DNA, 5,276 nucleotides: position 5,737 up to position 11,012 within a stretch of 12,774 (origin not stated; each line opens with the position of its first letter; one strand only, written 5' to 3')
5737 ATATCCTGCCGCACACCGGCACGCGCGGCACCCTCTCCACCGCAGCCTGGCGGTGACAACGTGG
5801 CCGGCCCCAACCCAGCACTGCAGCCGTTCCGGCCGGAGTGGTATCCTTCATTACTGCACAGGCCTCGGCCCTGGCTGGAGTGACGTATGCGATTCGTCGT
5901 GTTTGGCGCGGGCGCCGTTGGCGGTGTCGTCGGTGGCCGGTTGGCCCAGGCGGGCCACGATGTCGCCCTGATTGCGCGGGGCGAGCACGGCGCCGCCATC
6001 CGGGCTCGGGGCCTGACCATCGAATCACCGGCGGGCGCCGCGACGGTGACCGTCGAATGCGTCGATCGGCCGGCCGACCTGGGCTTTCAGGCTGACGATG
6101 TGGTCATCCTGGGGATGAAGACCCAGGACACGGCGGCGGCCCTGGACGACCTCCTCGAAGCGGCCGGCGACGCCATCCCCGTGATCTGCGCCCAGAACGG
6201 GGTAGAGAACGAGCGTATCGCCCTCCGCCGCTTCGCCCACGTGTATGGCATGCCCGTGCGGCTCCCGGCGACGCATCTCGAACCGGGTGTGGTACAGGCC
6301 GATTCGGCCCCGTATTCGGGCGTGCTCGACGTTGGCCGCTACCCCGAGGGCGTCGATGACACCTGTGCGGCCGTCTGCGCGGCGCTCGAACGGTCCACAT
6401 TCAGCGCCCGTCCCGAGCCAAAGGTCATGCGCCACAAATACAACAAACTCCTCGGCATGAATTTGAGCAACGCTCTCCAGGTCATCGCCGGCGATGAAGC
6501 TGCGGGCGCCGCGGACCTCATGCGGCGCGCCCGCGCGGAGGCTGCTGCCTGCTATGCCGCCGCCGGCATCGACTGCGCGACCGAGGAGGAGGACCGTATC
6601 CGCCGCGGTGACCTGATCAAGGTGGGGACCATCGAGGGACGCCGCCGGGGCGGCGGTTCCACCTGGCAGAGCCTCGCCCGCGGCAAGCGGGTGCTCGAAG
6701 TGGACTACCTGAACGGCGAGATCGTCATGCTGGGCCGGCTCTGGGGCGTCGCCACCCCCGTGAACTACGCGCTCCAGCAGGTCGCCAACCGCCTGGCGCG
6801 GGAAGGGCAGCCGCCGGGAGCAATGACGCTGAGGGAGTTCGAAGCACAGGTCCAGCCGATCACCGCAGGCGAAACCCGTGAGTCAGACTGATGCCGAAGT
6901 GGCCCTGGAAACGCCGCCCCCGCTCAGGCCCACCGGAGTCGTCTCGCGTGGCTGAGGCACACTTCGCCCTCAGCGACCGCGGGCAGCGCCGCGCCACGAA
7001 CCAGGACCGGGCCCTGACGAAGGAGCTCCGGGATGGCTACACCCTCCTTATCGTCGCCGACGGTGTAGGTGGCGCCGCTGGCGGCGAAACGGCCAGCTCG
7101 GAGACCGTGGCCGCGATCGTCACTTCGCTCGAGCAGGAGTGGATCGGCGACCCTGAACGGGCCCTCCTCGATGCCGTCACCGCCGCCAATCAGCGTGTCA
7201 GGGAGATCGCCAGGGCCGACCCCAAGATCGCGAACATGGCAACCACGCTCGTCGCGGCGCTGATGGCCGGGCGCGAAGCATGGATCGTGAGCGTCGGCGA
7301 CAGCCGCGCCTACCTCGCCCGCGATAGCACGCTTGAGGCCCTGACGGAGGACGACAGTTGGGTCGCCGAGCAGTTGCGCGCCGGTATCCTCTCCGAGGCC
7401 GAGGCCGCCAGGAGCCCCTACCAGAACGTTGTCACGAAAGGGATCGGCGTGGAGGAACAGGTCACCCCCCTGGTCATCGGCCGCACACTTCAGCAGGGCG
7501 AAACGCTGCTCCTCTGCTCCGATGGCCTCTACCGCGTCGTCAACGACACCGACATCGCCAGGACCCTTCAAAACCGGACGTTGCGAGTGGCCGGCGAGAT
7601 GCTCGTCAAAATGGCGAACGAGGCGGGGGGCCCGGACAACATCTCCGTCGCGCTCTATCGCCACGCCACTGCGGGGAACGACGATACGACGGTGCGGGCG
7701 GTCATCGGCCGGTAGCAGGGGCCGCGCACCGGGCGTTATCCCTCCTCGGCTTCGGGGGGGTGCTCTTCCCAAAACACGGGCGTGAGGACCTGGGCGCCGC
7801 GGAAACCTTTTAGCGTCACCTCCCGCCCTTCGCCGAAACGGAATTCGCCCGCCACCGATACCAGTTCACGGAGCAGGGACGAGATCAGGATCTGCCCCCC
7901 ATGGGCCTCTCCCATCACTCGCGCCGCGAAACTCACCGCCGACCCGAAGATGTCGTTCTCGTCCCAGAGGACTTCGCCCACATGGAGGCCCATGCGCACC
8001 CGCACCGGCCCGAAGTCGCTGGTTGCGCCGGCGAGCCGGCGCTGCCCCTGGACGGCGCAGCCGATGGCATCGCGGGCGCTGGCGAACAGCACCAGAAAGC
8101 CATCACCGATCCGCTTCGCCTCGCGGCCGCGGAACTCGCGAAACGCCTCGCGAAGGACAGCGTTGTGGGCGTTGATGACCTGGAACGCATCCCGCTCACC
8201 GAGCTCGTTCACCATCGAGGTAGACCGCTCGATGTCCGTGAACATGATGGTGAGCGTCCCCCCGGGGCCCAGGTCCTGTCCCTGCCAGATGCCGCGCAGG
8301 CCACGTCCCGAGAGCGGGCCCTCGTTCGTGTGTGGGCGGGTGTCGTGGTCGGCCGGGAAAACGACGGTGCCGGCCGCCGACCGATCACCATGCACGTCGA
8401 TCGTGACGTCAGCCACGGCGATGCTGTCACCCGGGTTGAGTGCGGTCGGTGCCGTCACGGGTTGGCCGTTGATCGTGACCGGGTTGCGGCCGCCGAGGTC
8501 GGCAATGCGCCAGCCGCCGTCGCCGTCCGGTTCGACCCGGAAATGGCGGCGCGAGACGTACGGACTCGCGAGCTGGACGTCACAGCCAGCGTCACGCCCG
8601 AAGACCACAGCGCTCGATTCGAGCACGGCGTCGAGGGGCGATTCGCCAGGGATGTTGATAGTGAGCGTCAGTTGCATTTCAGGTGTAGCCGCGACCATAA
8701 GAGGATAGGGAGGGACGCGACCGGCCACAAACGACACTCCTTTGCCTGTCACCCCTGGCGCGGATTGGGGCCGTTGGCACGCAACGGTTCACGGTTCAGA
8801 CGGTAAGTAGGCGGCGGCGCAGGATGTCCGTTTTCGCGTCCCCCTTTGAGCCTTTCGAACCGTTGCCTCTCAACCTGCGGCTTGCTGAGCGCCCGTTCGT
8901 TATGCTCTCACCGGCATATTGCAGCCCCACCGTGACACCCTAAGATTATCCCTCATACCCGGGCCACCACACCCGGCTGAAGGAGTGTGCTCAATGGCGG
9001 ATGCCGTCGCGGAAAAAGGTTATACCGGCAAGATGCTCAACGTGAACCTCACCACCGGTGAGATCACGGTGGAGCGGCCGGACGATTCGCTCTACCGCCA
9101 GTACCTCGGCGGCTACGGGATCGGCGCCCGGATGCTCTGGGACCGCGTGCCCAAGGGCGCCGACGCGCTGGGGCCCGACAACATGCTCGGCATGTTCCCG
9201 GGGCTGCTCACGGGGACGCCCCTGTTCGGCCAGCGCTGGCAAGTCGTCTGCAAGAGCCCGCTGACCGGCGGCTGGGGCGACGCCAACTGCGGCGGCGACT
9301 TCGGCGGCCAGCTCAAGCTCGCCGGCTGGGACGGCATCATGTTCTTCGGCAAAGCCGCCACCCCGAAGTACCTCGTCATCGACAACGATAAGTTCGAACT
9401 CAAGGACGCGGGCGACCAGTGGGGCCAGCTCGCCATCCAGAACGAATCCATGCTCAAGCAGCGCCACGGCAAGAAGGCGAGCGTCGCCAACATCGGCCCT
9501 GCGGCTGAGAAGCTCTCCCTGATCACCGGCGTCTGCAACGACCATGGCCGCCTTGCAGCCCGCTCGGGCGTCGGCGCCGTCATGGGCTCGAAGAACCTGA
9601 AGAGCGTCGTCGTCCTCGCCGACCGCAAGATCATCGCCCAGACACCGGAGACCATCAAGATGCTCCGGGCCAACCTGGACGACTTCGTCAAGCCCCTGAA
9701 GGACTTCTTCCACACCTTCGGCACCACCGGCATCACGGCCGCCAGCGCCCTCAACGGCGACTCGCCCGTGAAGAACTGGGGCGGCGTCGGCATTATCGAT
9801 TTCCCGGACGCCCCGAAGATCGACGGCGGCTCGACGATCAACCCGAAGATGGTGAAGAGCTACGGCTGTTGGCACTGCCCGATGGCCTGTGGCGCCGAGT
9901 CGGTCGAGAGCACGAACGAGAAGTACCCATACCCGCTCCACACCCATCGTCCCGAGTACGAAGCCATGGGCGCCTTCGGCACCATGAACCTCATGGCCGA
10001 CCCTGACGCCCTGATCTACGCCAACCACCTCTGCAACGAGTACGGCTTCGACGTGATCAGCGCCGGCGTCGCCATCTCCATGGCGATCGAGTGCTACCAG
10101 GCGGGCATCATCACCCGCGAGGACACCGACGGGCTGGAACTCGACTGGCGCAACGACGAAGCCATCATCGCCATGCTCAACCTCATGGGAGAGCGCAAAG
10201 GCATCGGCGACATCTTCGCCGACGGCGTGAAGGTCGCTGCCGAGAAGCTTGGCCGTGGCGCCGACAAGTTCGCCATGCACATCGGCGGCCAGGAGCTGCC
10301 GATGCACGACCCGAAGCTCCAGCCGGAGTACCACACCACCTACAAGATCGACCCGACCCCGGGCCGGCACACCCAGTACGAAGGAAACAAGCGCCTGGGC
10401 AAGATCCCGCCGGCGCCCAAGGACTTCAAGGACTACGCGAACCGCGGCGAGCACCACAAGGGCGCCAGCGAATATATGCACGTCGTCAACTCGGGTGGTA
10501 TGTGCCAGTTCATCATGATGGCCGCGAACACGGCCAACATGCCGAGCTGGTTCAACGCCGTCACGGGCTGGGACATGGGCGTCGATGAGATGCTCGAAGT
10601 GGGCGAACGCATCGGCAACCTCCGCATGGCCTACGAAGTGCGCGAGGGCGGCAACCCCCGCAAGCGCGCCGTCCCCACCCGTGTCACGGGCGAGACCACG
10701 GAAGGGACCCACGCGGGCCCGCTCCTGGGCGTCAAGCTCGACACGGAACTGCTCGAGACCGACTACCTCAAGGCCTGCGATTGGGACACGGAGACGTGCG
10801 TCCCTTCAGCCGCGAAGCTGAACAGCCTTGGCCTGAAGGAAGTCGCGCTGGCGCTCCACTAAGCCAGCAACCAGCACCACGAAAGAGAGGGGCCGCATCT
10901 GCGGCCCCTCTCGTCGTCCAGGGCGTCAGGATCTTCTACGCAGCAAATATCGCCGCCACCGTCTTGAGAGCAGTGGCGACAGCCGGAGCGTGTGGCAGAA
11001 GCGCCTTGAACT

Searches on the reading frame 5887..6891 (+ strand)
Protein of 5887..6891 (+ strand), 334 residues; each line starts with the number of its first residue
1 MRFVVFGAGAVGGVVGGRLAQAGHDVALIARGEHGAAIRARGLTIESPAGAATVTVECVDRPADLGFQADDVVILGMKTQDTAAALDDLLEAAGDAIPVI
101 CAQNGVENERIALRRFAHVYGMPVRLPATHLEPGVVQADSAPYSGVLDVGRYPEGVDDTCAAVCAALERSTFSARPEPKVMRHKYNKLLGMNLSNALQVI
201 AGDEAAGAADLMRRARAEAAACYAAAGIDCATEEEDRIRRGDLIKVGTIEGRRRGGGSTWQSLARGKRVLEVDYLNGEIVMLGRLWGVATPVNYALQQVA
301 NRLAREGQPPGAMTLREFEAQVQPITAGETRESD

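Call 5: search_protein_families(library=pfam, proteins=[window:5887-6891:+], max_evalue=0.1)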
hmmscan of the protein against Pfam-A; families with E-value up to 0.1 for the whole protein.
window:5887-6891:+ (334 aa): 4 families
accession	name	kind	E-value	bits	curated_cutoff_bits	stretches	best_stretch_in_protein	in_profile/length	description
PF02558.23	ApbA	-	3.2e-27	95.4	22.2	1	4-139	2-138/150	Ketopantoate reductase PanE/ApbA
PF08546.17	ApbA_C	-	2.4e-10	41.3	22.7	1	187-301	9-122/125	Ketopantoate reductase PanE/ApbA C terminal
PF03807.23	F420_oxidored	-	0.012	16.7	21.6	1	4-92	3-81/94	NADP oxidoreductase coenzyme F420-dependent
PF03721.20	UDPG_MGDP_dh_N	-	0.014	15.4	27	1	1-29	1-29/187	UDP-glucose/GDP-mannose dehydrogenase family, NAD binding domain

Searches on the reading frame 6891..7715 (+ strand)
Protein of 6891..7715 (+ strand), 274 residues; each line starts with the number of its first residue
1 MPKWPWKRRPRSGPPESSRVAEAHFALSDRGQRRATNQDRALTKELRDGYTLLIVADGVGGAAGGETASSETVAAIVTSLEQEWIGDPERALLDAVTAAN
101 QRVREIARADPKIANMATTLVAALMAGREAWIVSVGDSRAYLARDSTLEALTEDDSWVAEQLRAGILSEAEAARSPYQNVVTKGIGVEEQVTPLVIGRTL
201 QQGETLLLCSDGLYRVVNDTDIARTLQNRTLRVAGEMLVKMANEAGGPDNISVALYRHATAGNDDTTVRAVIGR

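Call 5: search_protein_families(library=pfam, proteins=[window:6891-7715:+], max_evalue=0.1)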
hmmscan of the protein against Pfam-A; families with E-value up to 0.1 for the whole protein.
window:6891-7715:+ (274 aa): 4 families
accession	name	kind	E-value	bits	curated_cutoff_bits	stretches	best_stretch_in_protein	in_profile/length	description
PF13672.11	PP2C_2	-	1.9e-18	67.2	24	1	32-230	7-192/209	Protein phosphatase 2C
PF00481.26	PP2C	-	1.7e-07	31.6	20.3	1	49-154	33-139/255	Protein phosphatase 2C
PF07228.17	SpoIIE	-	6e-06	26.8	25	1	185-268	105-186/192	Stage II sporulation protein E (SpoIIE)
PF04077.17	DsrH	-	0.0039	17.8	24.4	0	198-229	14-45/88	DsrH like protein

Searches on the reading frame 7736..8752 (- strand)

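Call 5: search_protein_families(library=pfam, proteins=[window:7736-8752:-], max_evalue=0.1)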
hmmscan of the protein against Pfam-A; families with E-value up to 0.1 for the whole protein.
window:7736-8752:- (338 aa): 3 families
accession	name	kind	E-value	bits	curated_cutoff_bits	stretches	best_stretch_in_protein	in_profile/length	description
PF00498.31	FHA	-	2e-16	60.6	20.7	1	49-112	1-65/67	FHA domain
PF00211.25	Guanylate_cyc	-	2.3e-13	50.6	21.9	1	166-319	8-174/183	Adenylate and Guanylate cyclase catalytic domain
PF16697.10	Yop-YscD_cpl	-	1.4e-10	41.7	33.2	1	44-113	14-83/94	Inner membrane component of T3SS, cytoplasmic domain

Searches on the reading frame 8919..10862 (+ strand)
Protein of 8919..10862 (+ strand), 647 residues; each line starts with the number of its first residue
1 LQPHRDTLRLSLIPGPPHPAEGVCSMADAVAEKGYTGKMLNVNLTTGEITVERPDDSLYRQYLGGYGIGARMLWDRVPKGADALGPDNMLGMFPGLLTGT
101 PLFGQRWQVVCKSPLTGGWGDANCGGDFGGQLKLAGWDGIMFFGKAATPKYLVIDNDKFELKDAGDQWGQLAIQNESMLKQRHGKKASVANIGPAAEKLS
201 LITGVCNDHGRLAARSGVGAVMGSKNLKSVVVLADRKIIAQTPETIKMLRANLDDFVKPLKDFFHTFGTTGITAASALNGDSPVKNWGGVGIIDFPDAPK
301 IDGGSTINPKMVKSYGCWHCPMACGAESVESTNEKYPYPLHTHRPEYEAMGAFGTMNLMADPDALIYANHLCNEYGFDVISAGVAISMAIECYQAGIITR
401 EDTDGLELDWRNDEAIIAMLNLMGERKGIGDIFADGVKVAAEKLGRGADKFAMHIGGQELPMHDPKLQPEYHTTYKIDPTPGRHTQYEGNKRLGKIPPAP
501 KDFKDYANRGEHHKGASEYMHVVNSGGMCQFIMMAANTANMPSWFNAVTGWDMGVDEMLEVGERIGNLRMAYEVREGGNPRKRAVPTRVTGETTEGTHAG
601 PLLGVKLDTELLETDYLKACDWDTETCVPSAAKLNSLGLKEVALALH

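Call 5: search_protein_families(library=pfam, proteins=[window:8919-10862:+], max_evalue=0.1)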
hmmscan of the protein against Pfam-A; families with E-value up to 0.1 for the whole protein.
window:8919-10862:+ (647 aa): 2 families
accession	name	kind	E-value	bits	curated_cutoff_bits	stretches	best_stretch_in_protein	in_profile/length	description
PF01314.23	AFOR_C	-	7.8e-94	315.4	27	1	260-639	16-385/385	Aldehyde ferredoxin oxidoreductase, domains 2 & 3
PF02730.20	AFOR_N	-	5.4e-65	219.3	29.8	1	37-232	1-196/199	Aldehyde ferredoxin oxidoreductase, N-terminal domain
